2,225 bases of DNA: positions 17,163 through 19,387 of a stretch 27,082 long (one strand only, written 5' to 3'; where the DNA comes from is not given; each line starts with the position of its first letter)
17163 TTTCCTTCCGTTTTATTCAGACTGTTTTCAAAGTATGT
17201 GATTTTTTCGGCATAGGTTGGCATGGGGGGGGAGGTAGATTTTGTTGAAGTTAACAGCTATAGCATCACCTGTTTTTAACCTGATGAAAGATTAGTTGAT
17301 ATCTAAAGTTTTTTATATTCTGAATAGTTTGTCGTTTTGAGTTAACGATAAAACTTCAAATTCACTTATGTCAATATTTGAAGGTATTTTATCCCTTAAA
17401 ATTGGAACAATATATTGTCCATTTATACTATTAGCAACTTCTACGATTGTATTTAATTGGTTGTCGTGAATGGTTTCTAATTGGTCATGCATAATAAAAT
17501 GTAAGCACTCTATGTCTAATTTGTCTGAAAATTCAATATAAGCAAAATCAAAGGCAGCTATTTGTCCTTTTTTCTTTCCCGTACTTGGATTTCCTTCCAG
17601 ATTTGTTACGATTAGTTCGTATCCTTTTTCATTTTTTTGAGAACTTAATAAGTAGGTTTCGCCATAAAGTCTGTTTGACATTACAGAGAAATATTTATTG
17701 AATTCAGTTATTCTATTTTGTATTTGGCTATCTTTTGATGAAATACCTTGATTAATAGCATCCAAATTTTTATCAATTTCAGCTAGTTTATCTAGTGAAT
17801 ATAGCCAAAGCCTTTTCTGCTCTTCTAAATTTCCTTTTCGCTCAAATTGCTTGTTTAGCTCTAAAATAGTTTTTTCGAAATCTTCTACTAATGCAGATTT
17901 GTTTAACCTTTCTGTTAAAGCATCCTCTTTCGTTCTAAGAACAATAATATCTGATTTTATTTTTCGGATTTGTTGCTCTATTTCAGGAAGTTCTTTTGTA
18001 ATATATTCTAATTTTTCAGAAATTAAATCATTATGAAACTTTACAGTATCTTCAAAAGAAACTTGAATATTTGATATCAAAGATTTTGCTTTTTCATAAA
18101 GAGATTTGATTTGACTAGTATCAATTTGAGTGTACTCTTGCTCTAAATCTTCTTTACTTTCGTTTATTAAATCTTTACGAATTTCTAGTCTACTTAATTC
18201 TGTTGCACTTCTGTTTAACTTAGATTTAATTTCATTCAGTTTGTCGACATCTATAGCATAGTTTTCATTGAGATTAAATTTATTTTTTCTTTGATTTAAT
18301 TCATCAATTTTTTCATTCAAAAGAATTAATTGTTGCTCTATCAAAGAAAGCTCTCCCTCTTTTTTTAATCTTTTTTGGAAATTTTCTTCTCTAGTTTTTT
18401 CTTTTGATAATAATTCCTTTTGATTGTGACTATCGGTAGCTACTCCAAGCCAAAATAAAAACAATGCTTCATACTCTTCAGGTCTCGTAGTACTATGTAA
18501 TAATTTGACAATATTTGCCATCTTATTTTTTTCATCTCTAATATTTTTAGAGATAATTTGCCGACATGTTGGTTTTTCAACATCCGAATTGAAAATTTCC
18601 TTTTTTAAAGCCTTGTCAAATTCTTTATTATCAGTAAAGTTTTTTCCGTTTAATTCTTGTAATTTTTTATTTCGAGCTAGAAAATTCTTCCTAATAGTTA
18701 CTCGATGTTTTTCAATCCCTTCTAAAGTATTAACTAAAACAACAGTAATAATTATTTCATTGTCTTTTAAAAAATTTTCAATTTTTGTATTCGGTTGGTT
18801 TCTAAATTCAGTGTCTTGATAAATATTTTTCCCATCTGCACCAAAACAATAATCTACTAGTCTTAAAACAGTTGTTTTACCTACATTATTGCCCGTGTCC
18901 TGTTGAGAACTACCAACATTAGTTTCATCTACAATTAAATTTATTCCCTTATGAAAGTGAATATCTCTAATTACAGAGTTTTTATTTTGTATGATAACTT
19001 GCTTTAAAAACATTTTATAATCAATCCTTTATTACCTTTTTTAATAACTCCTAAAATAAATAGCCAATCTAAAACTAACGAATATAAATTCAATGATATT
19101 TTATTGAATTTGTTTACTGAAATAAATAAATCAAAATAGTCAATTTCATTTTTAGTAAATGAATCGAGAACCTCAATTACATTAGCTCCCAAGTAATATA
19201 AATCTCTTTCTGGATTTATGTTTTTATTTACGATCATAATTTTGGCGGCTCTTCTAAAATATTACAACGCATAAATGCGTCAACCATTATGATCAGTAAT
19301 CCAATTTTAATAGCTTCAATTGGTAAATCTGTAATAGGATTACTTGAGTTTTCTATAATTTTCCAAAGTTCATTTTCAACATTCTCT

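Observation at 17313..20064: Lamassu / ABC-3C-like three-gene operon with an HNH nuclease effector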

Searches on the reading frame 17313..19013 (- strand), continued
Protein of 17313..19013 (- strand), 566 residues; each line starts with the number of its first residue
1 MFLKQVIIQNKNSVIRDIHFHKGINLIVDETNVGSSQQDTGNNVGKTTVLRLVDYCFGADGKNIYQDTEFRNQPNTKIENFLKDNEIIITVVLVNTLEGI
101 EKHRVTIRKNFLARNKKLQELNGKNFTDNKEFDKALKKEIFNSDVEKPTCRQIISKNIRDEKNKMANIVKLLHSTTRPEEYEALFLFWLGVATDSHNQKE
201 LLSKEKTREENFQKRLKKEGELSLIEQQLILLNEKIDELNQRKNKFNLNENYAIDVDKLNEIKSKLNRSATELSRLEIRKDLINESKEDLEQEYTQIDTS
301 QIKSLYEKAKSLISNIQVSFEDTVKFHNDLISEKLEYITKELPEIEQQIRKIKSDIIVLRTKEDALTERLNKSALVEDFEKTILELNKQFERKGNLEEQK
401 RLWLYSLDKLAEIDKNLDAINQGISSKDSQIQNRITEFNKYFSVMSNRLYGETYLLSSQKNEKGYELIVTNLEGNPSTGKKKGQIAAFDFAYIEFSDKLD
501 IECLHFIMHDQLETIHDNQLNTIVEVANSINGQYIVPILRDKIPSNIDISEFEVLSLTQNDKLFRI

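Call 70: find_encoding_contigs(protein=P0238, flank=4000, max_places=2)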
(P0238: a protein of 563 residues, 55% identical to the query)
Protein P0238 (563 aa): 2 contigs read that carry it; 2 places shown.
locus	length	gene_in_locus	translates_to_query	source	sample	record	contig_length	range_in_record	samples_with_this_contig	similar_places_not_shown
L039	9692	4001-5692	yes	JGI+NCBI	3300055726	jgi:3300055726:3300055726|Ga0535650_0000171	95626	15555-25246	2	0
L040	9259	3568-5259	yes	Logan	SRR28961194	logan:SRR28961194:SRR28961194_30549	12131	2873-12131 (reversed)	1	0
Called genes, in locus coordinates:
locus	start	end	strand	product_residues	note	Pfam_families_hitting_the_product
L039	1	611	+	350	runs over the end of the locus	PF00589:Phage_integrase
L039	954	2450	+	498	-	-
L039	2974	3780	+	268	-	PF20275:CTD10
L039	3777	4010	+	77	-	PF20293:MC6, PF20292:MC7 (weak)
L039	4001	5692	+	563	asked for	-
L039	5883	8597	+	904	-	PF00931:NB-ARC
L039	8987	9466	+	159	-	PF09851:SHOCT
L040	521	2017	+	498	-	-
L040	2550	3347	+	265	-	PF20275:CTD10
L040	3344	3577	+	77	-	PF20293:MC6, PF20292:MC7 (weak)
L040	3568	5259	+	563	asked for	-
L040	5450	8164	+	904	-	PF00931:NB-ARC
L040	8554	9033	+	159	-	PF09851:SHOCT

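Call 71: find_encoding_contigs(protein=P0139, flank=4000, max_places=2)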
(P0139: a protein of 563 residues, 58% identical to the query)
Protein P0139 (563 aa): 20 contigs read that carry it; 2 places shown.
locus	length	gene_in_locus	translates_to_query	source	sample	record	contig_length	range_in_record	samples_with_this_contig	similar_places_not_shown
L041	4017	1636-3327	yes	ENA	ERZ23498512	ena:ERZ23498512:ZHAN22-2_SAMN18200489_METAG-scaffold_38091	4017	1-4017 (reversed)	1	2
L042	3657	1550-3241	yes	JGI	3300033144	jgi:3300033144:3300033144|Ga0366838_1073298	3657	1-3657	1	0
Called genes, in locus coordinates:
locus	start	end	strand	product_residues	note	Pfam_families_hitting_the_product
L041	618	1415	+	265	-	PF20275:CTD10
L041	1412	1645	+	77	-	PF20293:MC6, PF20292:MC7 (weak)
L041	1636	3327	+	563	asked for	-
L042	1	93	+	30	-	?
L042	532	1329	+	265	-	PF20275:CTD10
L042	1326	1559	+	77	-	PF20293:MC6, PF20292:MC7 (weak)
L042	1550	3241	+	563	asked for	-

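Call 72: find_encoding_contigs(protein=P0127, flank=4000, max_places=2)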
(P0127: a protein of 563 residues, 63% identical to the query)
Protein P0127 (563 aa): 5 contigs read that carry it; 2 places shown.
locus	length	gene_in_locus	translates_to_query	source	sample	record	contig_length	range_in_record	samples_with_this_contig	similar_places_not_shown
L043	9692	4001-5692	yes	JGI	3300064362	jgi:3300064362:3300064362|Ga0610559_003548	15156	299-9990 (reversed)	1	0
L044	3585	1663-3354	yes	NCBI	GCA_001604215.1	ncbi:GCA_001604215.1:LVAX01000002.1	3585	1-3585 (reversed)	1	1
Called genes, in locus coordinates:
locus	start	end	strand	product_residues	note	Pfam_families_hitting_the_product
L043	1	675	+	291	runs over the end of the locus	-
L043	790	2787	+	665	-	PF00456:Transketolase_N, PF00676:E1_dh, PF02779:Transket_pyr, PF02780:Transketolase_C, PF22613:Transketolase_C_1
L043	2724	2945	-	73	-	-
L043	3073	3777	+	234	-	PF20275:CTD10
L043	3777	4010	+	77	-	PF20293:MC6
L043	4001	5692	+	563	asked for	PF10088:DUF2326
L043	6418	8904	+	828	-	PF04851:ResIII (weak), PF00270:DEAD (faint), PF04851:ResIII, PF18766:SWI2_SNF2 (weak), PF00271:Helicase_C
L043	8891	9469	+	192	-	PF03848:TehB, PF13489:Methyltransf_23, PF13847:Methyltransf_31, PF08241:Methyltransf_11, PF08242:Methyltransf_12, PF13649:Methyltransf_25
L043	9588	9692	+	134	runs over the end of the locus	?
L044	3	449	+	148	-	?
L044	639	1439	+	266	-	PF20275:CTD10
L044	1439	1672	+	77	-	PF20293:MC6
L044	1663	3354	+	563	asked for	PF10088:DUF2326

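Call 78: search_dna_similar(query=window:17313-19013:-, collection=plasmids, mode=protein, max_rows=15)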
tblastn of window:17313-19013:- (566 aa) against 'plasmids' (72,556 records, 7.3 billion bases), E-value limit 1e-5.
Records with a match: 13; places in all: 16; records where one place covers at least 80% of the query: 10.
Best place of each record, by identity: <60% 13.
By first word of the organism name: Clostridium 5; Caballeronia 2; Acinetobacter 2; Priestia 1; Lacticaseibacillus 1; Collinsella 1; Sphingomonas 1.
By predicted mobility (MOB-suite, as given by PLSDB): non-mobilizable 9; mobilizable 3; conjugative 1.
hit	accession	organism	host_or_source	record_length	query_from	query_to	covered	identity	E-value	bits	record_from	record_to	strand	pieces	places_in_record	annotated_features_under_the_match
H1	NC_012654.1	Clostridium botulinum Ba4 str. 657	-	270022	1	566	100%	39.0%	2e-111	372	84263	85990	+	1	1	DUF2326 domain-containing protein | ABC-three component system middle component 6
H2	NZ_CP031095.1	Clostridium botulinum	Homo sapiens,human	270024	1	566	100%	39.0%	2e-111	372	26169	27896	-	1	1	DUF2326 domain-containing protein | ABC-three component system middle component 6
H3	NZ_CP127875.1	Priestia megaterium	Single bacterial isolate,soil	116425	1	566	100%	36.1%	2e-94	323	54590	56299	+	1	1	DUF2326 domain-containing protein | ABC-three component system middle component 6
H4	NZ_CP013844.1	Clostridium botulinum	Microbial isolate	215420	1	566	100%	32.1%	1e-71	257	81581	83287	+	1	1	DUF2326 domain-containing protein | ABC-three component system middle component 6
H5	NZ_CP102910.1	Clostridium botulinum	Homo sapiens,Fecal sample from botulism ...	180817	1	566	100%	32.1%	4e-71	255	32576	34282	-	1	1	DUF2326 domain-containing protein | ABC-three component system middle component 6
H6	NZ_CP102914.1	Clostridium botulinum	Homo sapiens,Fecal sample from botulism ...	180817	1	566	100%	32.1%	4e-71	255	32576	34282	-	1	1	DUF2326 domain-containing protein | ABC-three component system middle component 6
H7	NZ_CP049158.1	Caballeronia sp. SBC1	whole organism,soil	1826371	1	425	75%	36.8%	5e-75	267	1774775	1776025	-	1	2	none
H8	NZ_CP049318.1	Caballeronia sp. SBC2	whole organism,soil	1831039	1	425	75%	36.8%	5e-75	267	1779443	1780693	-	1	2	none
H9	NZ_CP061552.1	Acinetobacter seifertii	Homo sapiens,blood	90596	1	566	91%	28.9%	4e-23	209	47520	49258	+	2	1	DUF2326 domain-containing protein | hypothetical protein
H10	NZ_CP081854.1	Lacticaseibacillus paracasei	Traditional fermented dairy ...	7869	5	564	99%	26.3%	3e-35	149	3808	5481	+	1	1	DUF2326 domain-containing protein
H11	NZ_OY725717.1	Collinsella aerofaciens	-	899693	1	564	100%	25.4%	1e-29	132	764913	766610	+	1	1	DUF2326 domain-containing protein | ABC-three component system middle component 6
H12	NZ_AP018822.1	Sphingomonas bisphenolicum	-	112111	15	563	97%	19.9%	2e-7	62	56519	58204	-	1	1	ABC-three component system protein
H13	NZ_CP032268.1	Acinetobacter sp. WCHAc010034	single cell,hospital sewage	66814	242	566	57%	25.5%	3e-22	108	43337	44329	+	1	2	DUF2326 domain-containing protein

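Call 79: get_annotated_region(hit=H1, flank=3000)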
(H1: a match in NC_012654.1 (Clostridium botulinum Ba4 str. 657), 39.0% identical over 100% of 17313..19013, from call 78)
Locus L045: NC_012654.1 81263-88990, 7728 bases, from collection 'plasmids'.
description: Clostridium botulinum Ba4 str. 657 plasmid pCLJ, complete sequence
organism: Clostridium botulinum Ba4 str. 657 (NCBI taxid 515621)
taxonomy: Bacteria; Bacillota; Clostridia; Eubacteriales; Clostridiaceae; Clostridium; Clostridium botulinum; Clostridium botulinum Ba4 str. 657
host: -; source: -; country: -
typing (MOB-suite, as given by PLSDB): non-mobilizable; replicon rep_cluster_1536; mating-pair formation MPF_T
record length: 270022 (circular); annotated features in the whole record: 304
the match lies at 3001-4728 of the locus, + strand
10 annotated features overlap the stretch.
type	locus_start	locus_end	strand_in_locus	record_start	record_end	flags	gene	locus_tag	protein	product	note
CDS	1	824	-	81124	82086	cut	-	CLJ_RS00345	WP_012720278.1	SPFH domain-containing protein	-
CDS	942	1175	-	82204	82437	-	-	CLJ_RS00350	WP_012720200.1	hypothetical protein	-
CDS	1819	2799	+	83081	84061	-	-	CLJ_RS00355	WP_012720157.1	ABC-three component system protein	-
CDS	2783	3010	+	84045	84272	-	-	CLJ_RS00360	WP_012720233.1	ABC-three component system middle component 6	-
CDS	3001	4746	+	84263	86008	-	-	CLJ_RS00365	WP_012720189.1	DUF2326 domain-containing protein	-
CDS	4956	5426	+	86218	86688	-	-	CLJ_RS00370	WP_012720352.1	hypothetical protein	-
CDS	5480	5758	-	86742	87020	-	-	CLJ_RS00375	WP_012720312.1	hypothetical protein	-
CDS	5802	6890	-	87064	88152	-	tnpB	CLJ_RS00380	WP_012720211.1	IS200/IS605 family element RNA-guided endonuclease TnpB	-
CDS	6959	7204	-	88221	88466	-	-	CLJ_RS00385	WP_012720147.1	CDP-alcohol phosphatidyltransferase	-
CDS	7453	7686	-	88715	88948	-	-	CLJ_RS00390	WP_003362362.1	hypothetical protein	-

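Call 80: search_protein_families(library=pfam, proteins=[L045:1819-2796:+, L039:2974-3777:+, L036:5388-5774:+, L001:4950-5777:+], max_evalue=0.01)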
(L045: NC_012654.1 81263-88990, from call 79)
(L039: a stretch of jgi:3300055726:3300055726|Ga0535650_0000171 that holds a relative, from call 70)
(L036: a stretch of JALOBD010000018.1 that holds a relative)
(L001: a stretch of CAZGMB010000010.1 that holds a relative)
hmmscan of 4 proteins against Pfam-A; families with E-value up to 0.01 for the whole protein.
L045:1819-2796:+ (326 aa): 2 families
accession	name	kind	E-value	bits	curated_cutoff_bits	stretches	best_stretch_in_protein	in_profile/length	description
PF21941.2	SMEK_N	-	3.2e-41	140.9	27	1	9-145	1-139/140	SMEK domain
PF20275.3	CTD10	-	3.2e-32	112.3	28.1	1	175-315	1-134/134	C-terminal domain 10 of the ABC-three component (ABC-3C) systems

L039:2974-3777:+ (268 aa): 2 families
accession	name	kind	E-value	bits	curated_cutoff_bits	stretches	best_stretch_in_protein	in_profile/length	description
PF20275.3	CTD10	-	5.2e-10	40.4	28.1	1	121-264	4-134/134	C-terminal domain 10 of the ABC-three component (ABC-3C) systems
PF20277.3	CTD11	-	0.00021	22.3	27.7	1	120-234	14-116/138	C-terminal domain 11 of the ABC-three component (ABC-3C) systems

L036:5388-5774:+ (129 aa): 1 family
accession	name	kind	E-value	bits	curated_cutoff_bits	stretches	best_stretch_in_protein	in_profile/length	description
PF20275.3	CTD10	-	2.4e-07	31.8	28.1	1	24-126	46-134/134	C-terminal domain 10 of the ABC-three component (ABC-3C) systems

L001:4950-5777:+ (276 aa): 1 family
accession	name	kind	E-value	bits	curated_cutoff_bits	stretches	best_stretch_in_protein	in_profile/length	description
PF20275.3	CTD10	-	1.8e-10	42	28.1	1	141-271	17-134/134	C-terminal domain 10 of the ABC-three component (ABC-3C) systems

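Call 82: search_dna_similar(query=window:17313-19013:-, collection=phages, mode=protein, max_rows=10)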
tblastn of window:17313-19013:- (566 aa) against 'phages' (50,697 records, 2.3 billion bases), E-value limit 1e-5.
No match.

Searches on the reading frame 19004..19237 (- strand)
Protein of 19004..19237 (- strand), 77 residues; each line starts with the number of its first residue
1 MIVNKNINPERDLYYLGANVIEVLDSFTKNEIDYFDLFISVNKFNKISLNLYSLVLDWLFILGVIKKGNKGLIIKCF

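Call 3: search_protein_families(library=pfam, proteins=[window:19004-19237:-], max_evalue=0.1)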
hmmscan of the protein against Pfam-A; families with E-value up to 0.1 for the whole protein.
window:19004-19237:- (77 aa): 3 families
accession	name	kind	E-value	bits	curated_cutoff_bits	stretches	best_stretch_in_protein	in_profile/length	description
PF20293.4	MC6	-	3.4e-12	46.6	27.2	1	4-76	3-76/76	ABC-three component (ABC-3C) system Middle Component 6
PF20295.4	MC8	-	0.01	16.4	25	1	32-65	3-36/48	ABC-three component (ABC-3C) system Middle Component 8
PF20292.4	MC7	-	0.021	15.3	27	1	20-66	16-61/69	ABC-three component (ABC-3C) system Middle Component 7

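Call 4: search_protein_families(library=padloc, proteins=[window:19004-19237:-], max_evalue=0.1)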
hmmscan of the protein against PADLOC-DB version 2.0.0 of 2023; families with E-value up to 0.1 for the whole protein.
window:19004-19237:- (77 aa): 0 families

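Call 5: search_protein_families(library=ncbifam, proteins=[window:19004-19237:-], max_evalue=0.1)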
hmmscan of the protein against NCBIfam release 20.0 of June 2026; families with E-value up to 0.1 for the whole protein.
window:19004-19237:- (77 aa): 0 families
